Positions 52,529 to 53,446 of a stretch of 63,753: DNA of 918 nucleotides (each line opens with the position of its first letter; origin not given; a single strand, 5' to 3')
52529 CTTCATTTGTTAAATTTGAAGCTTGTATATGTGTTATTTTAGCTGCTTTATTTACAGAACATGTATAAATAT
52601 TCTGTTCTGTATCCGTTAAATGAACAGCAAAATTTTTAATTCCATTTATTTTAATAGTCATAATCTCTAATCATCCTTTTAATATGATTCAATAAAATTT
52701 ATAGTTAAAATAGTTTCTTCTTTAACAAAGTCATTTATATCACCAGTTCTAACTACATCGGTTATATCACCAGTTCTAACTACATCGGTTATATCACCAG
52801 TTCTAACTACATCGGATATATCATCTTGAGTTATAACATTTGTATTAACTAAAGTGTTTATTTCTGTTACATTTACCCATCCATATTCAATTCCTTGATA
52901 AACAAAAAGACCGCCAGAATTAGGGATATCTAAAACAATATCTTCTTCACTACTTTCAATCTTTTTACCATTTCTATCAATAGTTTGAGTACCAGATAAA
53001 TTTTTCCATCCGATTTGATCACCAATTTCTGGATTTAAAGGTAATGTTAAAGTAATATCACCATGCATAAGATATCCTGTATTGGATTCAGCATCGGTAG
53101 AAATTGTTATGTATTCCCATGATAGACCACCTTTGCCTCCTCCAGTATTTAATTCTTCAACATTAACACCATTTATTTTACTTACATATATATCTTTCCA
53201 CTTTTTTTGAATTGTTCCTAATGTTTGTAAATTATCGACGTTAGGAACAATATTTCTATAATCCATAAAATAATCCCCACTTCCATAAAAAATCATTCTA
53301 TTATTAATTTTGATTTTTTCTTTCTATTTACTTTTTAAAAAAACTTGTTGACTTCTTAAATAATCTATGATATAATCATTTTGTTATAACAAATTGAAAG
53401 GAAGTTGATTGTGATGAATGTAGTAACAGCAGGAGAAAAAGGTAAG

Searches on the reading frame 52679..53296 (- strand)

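Call 71: search_protein_families(library=pfam, max_evalue=0.001, proteins=[window:52679-53296:-])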
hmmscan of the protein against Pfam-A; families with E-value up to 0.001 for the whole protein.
window:52679-53296:- (205 aa): 0 families

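Call 112: search_protein_families(library=phrogs, max_evalue=0.001, proteins=[window:52679-53296:-])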
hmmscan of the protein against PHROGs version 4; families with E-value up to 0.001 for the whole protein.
window:52679-53296:- (205 aa): 1 family
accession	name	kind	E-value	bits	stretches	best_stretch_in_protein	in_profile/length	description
phrog_4302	-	unknown function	0.00043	20.2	1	78-154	281-364/499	-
